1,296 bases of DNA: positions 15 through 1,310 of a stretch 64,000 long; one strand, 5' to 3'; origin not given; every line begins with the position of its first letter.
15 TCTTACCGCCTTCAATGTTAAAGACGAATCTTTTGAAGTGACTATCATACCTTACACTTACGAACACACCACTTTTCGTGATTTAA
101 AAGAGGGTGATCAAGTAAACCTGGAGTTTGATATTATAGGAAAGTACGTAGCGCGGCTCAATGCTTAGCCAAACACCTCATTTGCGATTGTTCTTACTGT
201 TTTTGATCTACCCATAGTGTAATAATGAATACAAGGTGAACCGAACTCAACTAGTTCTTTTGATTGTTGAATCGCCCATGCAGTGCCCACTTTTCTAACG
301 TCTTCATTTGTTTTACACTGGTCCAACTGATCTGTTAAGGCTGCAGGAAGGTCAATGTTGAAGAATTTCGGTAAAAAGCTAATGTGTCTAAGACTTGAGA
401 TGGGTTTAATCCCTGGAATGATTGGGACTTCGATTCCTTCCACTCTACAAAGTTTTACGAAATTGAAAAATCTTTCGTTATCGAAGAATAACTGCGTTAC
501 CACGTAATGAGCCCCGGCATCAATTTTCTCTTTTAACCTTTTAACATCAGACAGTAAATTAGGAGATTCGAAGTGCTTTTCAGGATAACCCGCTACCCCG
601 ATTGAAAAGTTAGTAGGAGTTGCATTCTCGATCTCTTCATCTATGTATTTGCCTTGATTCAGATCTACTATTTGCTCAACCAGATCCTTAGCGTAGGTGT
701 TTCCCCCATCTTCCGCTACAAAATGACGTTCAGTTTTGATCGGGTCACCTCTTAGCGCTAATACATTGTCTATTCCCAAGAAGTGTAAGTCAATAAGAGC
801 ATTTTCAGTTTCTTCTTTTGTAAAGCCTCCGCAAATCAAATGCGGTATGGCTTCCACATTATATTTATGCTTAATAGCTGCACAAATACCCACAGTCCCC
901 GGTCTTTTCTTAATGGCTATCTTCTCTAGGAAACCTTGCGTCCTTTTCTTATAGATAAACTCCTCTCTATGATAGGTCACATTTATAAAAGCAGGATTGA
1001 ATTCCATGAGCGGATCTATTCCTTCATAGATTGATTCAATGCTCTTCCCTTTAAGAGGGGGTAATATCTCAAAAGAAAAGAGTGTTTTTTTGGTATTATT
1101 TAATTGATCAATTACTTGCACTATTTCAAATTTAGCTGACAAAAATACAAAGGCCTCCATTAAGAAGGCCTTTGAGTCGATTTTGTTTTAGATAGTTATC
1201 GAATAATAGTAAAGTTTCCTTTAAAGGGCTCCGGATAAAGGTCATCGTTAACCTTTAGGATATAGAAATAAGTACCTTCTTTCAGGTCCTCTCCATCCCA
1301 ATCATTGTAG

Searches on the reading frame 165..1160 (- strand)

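Call 68: search_protein_families(library=pfam, proteins=[window:165-1160:-], max_evalue=0.0001)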
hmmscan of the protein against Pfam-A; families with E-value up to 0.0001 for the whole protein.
window:165-1160:- (331 aa): 1 family
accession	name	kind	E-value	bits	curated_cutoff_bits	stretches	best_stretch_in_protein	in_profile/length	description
PF02219.23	MTHFR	-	3.4e-71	240.4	24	1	17-327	2-284/287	Methylenetetrahydrofolate reductase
